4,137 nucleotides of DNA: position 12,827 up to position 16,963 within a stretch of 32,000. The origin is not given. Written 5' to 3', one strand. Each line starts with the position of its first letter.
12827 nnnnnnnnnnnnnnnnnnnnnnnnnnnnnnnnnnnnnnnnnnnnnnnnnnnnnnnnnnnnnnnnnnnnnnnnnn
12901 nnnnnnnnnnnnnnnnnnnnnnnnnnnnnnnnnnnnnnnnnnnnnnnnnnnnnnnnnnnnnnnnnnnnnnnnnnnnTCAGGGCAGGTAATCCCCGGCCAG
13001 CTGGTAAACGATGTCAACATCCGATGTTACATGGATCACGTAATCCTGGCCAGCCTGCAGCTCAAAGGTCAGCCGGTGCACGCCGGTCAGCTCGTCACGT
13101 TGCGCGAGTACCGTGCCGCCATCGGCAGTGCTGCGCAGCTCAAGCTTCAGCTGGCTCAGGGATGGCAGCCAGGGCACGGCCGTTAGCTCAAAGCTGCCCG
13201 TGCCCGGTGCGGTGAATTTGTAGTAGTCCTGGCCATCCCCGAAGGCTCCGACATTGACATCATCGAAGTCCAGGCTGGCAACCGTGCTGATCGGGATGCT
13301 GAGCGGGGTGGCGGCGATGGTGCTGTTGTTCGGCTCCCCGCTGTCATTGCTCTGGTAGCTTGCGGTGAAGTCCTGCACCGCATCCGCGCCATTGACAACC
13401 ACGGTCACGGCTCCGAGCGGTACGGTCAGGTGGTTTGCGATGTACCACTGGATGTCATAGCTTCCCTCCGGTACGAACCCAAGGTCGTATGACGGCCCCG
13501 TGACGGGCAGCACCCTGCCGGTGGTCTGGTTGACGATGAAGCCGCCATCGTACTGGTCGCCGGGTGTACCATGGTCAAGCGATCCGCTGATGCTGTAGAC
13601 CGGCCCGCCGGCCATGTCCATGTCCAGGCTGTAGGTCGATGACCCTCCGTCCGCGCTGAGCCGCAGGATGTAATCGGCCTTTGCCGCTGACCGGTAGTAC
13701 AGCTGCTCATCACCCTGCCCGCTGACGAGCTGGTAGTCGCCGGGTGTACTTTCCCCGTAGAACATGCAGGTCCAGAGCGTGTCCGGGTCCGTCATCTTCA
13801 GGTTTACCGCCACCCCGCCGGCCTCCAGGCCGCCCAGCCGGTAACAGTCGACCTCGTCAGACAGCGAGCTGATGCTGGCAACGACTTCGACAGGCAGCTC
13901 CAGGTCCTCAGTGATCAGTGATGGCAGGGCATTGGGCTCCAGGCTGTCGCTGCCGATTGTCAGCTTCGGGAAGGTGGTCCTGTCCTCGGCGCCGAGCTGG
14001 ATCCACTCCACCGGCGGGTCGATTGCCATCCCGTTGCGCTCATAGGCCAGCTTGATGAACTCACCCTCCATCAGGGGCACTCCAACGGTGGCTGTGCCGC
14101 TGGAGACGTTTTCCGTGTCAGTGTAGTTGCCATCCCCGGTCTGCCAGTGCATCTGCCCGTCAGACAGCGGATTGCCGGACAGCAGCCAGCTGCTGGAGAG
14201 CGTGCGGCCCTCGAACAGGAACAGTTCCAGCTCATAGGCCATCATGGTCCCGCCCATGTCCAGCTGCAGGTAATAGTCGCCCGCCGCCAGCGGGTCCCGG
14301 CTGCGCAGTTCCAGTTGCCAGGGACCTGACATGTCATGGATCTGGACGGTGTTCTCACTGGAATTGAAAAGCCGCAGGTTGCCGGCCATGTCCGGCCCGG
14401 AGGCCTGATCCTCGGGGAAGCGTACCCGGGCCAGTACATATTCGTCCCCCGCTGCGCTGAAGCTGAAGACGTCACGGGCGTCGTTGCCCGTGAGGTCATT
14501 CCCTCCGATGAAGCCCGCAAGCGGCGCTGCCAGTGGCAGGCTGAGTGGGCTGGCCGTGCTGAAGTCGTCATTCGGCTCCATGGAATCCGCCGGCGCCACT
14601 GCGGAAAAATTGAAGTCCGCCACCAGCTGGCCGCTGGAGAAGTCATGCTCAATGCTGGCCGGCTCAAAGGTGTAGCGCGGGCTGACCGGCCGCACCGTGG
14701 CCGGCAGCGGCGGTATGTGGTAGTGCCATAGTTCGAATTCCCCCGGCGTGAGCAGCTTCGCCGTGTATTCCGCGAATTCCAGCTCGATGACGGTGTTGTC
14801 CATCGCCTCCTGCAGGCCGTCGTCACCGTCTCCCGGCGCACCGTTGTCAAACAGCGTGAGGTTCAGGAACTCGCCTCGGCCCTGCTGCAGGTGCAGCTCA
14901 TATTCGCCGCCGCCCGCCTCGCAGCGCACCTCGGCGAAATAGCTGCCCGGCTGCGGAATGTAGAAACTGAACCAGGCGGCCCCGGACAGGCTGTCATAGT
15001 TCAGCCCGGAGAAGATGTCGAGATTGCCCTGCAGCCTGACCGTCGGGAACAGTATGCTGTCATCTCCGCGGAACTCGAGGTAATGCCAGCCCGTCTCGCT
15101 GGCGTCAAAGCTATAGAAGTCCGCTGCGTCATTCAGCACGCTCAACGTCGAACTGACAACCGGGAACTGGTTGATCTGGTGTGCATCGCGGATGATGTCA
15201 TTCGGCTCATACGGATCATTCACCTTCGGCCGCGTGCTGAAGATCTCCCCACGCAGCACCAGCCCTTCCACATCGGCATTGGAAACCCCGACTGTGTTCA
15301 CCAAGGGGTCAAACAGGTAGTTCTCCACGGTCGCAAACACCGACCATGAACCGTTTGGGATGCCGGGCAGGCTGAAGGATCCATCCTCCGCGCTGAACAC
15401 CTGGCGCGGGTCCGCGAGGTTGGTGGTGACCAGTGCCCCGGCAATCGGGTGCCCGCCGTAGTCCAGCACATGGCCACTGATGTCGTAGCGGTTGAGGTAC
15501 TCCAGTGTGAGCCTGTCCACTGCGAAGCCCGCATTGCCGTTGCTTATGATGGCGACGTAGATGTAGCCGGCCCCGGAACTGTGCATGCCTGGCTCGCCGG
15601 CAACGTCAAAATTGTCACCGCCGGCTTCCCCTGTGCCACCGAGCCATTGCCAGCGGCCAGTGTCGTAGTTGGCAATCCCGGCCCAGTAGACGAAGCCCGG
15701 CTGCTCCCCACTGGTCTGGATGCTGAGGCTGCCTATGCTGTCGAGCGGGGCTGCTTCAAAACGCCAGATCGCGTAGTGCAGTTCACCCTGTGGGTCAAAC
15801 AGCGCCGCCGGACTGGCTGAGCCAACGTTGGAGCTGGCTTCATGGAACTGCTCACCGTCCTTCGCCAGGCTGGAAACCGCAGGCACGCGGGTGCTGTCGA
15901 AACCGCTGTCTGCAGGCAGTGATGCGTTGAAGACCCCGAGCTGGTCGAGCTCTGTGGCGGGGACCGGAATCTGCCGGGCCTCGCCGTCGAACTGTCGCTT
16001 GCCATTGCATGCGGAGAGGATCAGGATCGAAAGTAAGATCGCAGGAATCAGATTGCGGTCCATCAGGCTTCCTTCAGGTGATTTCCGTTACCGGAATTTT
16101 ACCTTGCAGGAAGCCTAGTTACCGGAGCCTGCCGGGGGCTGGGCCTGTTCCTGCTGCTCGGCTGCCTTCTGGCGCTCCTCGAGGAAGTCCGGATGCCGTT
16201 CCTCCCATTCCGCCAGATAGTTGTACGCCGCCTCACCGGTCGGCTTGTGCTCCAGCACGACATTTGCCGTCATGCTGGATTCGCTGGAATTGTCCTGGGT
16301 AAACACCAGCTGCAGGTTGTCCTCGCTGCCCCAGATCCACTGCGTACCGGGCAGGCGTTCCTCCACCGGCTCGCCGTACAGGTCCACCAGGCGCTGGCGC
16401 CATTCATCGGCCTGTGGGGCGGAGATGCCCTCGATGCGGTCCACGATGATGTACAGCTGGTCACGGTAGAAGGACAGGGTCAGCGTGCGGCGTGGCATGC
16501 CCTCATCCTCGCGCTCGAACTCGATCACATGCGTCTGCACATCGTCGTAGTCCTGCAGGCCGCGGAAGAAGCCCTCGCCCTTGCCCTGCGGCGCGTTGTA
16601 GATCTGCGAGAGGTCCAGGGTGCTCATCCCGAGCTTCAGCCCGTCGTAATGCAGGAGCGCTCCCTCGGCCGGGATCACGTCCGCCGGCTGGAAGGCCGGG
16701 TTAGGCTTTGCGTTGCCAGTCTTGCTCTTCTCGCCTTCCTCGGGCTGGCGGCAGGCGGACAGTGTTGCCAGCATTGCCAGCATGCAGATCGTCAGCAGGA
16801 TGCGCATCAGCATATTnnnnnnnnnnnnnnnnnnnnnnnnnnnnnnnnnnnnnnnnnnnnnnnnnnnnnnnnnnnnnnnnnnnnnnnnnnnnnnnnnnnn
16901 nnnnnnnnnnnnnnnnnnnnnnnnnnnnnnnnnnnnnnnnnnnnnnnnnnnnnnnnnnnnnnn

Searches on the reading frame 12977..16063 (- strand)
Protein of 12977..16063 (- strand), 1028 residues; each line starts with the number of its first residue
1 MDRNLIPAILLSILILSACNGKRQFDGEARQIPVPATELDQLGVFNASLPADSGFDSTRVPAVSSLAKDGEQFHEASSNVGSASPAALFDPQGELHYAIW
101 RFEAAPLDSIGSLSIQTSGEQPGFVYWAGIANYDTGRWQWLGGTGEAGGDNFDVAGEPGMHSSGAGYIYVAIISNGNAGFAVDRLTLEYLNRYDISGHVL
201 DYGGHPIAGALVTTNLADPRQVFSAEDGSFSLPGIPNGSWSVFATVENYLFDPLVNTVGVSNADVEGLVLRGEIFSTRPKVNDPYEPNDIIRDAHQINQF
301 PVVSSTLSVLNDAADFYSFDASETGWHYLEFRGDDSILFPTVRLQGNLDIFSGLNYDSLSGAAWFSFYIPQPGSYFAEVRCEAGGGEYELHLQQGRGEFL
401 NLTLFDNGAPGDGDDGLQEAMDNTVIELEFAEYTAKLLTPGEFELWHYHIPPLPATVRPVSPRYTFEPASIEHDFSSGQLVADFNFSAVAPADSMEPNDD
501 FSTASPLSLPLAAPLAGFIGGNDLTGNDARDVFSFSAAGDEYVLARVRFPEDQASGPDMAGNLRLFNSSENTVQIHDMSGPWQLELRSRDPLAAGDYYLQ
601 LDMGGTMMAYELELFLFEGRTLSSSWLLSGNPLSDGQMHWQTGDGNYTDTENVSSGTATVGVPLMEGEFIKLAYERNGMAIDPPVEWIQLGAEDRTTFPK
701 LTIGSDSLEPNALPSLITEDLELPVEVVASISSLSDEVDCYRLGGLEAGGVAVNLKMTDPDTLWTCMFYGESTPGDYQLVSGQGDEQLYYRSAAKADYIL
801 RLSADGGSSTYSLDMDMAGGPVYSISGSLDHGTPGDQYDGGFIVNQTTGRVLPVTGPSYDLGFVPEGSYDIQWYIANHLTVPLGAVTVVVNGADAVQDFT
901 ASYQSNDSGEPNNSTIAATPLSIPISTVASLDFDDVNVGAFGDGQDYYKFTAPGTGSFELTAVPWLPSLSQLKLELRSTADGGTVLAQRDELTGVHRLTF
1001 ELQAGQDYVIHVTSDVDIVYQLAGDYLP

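Call 14: search_protein_families(library=pfam, proteins=[window:12977-16063:-], max_evalue=0.01)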
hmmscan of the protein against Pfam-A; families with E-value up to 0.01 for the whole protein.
window:12977-16063:- (1028 aa): 2 families
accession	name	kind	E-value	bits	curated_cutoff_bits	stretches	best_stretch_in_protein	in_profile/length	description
PF13620.12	CarboxypepD_reg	-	2.8e-07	31.2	32.3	1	195-249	2-59/82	Carboxypeptidase regulatory-like domain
PF09430.16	EMC7_beta-sandw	-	2.9e-05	24.7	26.6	1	212-258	14-59/122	ER membrane protein complex subunit 7, beta-sandwich domain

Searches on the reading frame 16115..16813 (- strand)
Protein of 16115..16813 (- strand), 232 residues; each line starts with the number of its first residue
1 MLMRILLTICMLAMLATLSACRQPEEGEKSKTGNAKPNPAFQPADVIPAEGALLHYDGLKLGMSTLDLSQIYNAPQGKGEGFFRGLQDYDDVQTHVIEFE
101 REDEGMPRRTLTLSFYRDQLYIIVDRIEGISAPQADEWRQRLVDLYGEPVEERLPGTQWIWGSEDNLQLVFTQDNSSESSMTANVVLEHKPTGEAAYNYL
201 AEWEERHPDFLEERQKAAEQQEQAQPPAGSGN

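Call 14: search_protein_families(library=pfam, proteins=[window:16115-16813:-], max_evalue=0.01)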
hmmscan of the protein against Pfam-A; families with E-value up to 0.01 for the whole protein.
window:16115-16813:- (232 aa): 0 families

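Call 24: search_protein_families(library=ncbifam, proteins=[window:16115-16813:-], max_evalue=0.01)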
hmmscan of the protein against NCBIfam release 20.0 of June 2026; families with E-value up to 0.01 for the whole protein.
window:16115-16813:- (232 aa): 0 families

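Call 72: find_related_loci(query=window:16115-16813:-, collection=metagenome_contigs, flank=8000)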
Query window:16115-16813:- (232 aa) in metagenome_contigs; peptide patterns used: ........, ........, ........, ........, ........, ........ (x = any residue, [..] = any of these).
129 stretches matched a pattern, but none encodes a relative of the query by tblastn (E <= 1e-3).
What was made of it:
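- The lipoprotein at 16115..16813 has no relative in the JGI metagenome scan (call 72).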
